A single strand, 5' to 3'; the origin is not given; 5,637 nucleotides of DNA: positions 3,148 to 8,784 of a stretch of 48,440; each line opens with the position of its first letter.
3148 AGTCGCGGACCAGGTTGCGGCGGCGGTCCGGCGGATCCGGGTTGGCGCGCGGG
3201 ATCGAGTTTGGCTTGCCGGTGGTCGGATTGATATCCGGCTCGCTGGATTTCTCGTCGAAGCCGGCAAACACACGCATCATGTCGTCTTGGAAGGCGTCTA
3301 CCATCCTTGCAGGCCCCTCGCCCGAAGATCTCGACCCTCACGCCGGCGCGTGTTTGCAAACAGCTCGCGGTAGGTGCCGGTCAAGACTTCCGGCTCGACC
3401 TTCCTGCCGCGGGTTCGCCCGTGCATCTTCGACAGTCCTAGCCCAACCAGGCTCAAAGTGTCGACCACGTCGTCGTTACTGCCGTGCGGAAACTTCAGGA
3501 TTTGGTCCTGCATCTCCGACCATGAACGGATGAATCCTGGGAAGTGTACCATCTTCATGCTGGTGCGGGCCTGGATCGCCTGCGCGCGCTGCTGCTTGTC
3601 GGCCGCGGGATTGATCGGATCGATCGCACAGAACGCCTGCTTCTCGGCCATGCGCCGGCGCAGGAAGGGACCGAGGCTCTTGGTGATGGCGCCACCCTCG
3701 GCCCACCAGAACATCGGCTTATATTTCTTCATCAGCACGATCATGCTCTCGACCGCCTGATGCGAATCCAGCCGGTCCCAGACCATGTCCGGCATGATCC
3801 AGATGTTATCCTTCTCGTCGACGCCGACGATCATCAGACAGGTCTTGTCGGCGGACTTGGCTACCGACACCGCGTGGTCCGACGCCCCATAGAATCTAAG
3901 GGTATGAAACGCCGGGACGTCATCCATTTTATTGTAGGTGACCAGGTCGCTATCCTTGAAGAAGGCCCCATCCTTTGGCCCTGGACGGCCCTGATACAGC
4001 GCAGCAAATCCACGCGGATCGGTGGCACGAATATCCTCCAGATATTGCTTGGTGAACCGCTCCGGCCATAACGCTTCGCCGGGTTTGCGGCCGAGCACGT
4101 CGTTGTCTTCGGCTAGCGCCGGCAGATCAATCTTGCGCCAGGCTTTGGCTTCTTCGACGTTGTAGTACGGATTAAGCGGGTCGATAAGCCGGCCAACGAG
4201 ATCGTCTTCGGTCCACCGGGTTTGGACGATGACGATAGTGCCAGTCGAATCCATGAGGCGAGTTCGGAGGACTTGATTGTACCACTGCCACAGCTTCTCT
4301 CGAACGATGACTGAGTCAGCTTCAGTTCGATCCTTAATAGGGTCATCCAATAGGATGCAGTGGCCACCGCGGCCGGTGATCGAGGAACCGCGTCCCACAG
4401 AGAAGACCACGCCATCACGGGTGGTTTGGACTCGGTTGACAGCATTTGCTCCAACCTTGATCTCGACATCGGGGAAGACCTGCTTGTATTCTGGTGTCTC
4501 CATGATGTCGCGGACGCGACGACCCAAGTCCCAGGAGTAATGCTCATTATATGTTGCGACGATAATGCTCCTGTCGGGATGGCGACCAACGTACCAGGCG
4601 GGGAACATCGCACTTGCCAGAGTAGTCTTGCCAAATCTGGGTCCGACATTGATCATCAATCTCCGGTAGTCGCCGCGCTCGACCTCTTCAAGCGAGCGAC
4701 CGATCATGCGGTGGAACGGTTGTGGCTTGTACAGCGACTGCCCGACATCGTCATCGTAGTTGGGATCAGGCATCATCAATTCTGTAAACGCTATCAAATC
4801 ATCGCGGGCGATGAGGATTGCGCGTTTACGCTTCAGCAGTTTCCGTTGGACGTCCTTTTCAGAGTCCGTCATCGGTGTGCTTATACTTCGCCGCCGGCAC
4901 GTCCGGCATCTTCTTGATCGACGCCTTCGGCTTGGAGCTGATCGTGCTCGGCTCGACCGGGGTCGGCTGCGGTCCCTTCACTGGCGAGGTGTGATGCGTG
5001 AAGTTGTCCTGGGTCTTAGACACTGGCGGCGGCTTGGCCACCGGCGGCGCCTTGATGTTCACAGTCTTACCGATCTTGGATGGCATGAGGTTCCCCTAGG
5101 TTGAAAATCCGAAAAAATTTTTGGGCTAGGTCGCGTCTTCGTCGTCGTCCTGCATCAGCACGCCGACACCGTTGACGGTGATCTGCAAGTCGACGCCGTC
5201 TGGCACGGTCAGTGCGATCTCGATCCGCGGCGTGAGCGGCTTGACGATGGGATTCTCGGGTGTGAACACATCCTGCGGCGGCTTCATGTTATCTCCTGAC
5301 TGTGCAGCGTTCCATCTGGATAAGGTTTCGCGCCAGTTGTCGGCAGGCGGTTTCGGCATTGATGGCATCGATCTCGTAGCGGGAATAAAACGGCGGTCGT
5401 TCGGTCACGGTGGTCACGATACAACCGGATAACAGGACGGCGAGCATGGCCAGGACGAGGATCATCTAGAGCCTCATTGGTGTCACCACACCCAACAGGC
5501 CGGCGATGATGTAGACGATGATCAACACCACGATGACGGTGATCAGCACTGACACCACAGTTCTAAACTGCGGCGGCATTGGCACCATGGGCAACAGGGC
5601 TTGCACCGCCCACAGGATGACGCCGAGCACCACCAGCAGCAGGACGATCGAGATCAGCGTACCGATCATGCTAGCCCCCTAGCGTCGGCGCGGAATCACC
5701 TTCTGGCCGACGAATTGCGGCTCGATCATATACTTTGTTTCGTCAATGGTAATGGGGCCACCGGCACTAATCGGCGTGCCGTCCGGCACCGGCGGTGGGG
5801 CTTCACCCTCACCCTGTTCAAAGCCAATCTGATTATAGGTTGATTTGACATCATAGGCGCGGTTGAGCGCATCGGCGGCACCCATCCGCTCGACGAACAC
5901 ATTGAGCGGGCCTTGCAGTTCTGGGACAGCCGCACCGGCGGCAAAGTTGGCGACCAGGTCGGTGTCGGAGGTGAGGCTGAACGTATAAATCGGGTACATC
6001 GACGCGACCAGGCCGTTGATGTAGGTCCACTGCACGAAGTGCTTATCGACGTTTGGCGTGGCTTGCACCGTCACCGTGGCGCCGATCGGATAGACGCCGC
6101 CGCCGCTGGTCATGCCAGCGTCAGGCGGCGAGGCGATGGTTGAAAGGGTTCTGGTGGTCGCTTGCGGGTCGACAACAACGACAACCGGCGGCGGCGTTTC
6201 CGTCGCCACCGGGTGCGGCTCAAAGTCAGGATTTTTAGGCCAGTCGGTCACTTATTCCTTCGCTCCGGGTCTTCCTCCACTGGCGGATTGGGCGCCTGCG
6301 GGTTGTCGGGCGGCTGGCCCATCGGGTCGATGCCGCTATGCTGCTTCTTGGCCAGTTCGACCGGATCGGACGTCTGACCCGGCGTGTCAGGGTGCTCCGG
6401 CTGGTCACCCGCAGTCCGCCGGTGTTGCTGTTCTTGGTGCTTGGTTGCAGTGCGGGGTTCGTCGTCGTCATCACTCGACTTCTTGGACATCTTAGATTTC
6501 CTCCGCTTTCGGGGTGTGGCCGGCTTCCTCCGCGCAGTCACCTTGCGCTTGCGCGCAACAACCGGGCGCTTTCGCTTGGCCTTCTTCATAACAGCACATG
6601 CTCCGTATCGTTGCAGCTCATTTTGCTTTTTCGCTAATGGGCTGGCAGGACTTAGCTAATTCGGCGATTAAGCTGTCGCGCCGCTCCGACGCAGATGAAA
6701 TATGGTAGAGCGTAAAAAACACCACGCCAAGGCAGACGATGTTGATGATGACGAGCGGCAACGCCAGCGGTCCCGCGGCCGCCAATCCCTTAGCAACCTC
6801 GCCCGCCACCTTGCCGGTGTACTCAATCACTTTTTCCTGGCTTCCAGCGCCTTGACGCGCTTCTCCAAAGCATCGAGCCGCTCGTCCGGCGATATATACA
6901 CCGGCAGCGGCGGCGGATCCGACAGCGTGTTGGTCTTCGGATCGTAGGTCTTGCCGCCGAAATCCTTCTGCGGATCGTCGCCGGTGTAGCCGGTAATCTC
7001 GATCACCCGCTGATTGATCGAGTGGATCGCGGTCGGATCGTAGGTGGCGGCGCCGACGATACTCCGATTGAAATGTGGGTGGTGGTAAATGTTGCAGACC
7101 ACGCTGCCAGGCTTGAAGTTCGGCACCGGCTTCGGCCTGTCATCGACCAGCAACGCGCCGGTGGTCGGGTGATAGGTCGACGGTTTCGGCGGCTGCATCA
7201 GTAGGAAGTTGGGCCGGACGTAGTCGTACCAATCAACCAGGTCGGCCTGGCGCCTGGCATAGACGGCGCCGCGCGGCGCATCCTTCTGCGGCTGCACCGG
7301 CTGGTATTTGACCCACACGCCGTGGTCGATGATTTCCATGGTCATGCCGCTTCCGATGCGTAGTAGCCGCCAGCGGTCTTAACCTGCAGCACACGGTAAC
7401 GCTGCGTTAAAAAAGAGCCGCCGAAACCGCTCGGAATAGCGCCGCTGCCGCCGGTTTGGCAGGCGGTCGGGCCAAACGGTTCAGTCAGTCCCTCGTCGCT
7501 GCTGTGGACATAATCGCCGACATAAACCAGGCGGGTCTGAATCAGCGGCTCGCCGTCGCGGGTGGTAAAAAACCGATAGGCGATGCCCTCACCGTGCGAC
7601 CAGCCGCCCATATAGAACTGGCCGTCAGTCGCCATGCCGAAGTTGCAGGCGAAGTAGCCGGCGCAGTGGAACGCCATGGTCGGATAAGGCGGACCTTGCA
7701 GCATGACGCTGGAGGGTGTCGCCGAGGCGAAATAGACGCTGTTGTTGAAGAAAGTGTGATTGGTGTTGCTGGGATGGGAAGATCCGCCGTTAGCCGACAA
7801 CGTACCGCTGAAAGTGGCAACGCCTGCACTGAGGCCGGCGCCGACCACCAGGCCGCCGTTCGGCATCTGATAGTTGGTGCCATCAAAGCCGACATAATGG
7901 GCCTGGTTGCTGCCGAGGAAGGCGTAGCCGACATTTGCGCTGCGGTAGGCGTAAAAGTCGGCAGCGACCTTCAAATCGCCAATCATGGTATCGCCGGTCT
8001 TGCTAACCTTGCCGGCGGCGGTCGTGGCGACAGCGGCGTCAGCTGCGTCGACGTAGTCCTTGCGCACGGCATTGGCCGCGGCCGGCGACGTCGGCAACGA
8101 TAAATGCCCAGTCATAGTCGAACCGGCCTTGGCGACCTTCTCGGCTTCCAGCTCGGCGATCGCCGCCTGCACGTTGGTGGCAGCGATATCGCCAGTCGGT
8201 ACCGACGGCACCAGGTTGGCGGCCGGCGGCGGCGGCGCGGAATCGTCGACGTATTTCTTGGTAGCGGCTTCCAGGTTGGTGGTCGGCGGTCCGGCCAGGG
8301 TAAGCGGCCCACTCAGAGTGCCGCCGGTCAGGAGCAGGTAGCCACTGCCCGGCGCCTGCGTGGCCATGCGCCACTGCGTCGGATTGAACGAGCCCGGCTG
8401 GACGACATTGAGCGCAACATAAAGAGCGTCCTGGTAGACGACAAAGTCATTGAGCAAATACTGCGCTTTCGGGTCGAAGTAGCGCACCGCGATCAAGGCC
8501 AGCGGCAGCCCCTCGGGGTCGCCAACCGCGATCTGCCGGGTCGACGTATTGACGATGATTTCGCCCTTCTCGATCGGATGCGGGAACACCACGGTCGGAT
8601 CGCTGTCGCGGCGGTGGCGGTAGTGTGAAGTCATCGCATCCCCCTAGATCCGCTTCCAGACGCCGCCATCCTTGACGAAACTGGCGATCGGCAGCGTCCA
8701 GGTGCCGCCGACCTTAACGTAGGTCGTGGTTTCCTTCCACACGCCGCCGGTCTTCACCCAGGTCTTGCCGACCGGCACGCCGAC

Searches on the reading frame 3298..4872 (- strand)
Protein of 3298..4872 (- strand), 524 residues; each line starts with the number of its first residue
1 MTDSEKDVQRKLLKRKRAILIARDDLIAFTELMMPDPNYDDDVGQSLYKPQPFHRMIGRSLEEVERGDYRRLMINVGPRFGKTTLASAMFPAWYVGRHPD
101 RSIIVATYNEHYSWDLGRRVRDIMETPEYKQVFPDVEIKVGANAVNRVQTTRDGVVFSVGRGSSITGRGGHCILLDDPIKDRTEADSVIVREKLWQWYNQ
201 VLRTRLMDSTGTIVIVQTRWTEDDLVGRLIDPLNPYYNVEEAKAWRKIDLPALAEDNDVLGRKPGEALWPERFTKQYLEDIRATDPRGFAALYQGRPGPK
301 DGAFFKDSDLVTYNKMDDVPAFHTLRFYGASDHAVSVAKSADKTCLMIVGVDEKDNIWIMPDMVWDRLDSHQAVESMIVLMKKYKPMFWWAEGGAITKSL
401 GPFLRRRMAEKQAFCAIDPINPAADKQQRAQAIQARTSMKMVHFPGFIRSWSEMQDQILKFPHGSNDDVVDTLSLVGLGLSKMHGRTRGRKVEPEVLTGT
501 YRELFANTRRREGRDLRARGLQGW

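Call 17: search_protein_families(library=phrogs, proteins=[window:3298-4872:-], max_evalue=0.001)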
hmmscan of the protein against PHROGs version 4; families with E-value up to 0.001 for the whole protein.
window:3298-4872:- (524 aa): 5 families
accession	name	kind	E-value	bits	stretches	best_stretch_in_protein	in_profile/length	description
phrog_38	-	head and packaging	4.1e-98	330.9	1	15-515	266-733/760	terminase large subunit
phrog_4758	-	head and packaging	1.3e-56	192.7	1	21-259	15-242/243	terminase large subunit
phrog_30251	-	head and packaging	3e-25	89.6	1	59-357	45-334/799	terminase large subunit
phrog_5573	-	head and packaging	1.2e-22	81.5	1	238-474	5-228/250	terminase large subunit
phrog_2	-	head and packaging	1.4e-05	25.1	1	36-482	253-596/807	terminase large subunit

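Call 21: search_dna_similar(query=window:3298-4872:-, collection=phages, mode=protein, max_evalue=1e-20)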
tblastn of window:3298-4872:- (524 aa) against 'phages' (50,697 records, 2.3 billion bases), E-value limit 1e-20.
Records with a match: 1167; places in all: 1168; records where one place covers at least 80% of the query: 235.
Best place of each record, by identity: <60% 1167.
By first word of the organism name: Mycobacterium 452; Microbacterium 226; Gordonia 77; Acinetobacter 47; Brucella 41; Bacteriophage 40; Helicobacter 26; Bacteroides 25; Klebsiella 19; Yersinia 17; and 69 more.
By host as written in the record: Mycobacterium smegmatis mc2 155 326; Microbacterium foliorum NRRL B-24224 SEA 100; Mycobacterium smegmatis mc#155 78; Microbacterium foliorum NRRL B-24224 76; Gordonia terrae 3612 54; - 41; Microbacterium paraoxydans NWU1 27; Acinetobacter baumannii 18; and 208 more.
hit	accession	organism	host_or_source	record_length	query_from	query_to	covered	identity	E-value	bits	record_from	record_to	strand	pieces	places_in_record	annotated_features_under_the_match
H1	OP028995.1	Microcystis phage Mae-Yong1326-1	Microcystis aeruginosa FACHB-1326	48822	4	480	91%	50.5%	8e-158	503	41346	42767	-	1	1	terminase large subunit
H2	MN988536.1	Rhizobium phage RHph_N65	Rhizobium phaseoli INC1-2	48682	4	480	91%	41.8%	3e-114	378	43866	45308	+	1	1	terminase large subunit protein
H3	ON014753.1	Pseudanabaena phage Pam1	Pseudanabaena sp.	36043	9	484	91%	41.0%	2e-95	323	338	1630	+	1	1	terminase large subunit | terminase small subunit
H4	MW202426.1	Caudoviricetes sp.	Manatee Spring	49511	18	473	87%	36.1%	1e-73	259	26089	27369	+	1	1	terminase large subunit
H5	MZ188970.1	Phage CBW1004C-Prop1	-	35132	4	483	92%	33.7%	2e-72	256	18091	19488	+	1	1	terminase large subunit | terminase small subunit protein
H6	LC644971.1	Acetobacter phage phiAO1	Acetobacter orleanensis NBRC 3170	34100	6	474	90%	33.6%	3e-59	218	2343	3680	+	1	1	phage Terminase protein | hypothetical protein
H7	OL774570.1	Aeromonas phage phiA008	Aeromonas sp.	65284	54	505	86%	33.2%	9e-59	216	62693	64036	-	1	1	hypothetical protein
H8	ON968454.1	Pseudanabaena phage Pan3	Pseudanabaena sp.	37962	5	484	92%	31.2%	2e-61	224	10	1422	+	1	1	terminase large subunit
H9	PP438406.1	Microcystis phage Mwe-JY13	Microcystis wesenbergii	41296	54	500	85%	31.9%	3e-60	221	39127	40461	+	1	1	putative terminase large subunit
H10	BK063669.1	Caudoviricetes sp. vir524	Methanomicrobiales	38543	7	487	92%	29.3%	5e-41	164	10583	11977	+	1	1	terminase large subunit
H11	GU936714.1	Synechococcus phage S-CBS2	Synechococcus sp. CB0204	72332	48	496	86%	31.2%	2e-51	195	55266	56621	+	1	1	terL: large terminase subunit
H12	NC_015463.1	Synechococcus phage S-CBS2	Synechococcus sp. CB0204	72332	48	496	86%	31.2%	2e-51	195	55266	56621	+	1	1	terL: terminase large subunit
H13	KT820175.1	Ruegeria phage 45A6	Ruegeria mobilis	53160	50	495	85%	31.3%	9e-53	199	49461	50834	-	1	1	hypothetical protein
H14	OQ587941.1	Synechococcus phage S-CRES3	Synechococcus sp.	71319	48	476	82%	32.4%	3e-52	197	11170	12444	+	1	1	terminase large subunit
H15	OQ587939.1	Synechococcus phage S-CRES1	Synechococcus sp.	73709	48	476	82%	32.0%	4e-51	194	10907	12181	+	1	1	large terminase subunit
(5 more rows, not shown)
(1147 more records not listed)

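Call 49: get_annotated_region(hit=H1, flank=20000)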
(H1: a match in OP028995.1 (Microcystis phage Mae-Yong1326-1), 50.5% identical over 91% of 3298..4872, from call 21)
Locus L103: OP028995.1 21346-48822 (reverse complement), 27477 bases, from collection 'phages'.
description: Microcystis phage Mae-Yong1326-1, complete genome.
organism: Microcystis phage Mae-Yong1326-1 (NCBI taxid 2969983)
taxonomy: Viruses; Duplodnaviria; Heunggongvirae; Uroviricota; Caudoviricetes
host: Microcystis aeruginosa FACHB-1326; source: -; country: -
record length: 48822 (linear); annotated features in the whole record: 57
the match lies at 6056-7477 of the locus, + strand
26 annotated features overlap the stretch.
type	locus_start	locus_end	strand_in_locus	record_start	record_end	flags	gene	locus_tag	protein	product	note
CDS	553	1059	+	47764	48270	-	-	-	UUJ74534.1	hypothetical protein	-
CDS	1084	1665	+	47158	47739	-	-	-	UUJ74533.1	hypothetical protein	-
CDS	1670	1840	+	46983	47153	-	-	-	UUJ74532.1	hypothetical protein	-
CDS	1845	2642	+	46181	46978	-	-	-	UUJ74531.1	hypothetical protein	-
CDS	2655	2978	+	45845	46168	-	-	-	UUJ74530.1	hypothetical protein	-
CDS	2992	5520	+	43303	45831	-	-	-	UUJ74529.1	Zn-finger protein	-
CDS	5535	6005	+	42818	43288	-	-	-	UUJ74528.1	hypothetical protein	-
CDS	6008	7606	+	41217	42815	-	-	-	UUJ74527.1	terminase large subunit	-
CDS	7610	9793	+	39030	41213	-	-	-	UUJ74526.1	portal protein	-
CDS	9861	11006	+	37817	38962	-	-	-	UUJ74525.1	hypothetical protein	-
CDS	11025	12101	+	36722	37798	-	-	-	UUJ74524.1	major capsid protein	-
CDS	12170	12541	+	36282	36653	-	-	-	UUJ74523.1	hypothetical protein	-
CDS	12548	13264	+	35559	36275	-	-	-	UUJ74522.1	tail tubular protein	-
CDS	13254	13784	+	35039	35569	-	-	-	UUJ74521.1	HNH endonuclease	-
CDS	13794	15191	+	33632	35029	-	-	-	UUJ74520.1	packaged DNA stabilization protein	-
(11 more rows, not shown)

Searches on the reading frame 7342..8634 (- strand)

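Call 17: search_protein_families(library=phrogs, proteins=[window:7342-8634:-], max_evalue=0.001)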
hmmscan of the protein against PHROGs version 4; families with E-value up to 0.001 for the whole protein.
window:7342-8634:- (430 aa): 3 families
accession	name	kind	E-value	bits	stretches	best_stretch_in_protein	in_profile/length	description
phrog_16641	-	tail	1.8e-05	23.5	0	103-131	127-155/1296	tail fiber protein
phrog_6043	-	unknown function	4.6e-05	22.8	1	320-388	664-729/814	-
phrog_19567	-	tail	0.00068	18.7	0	181-232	128-172/1379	tail fiber protein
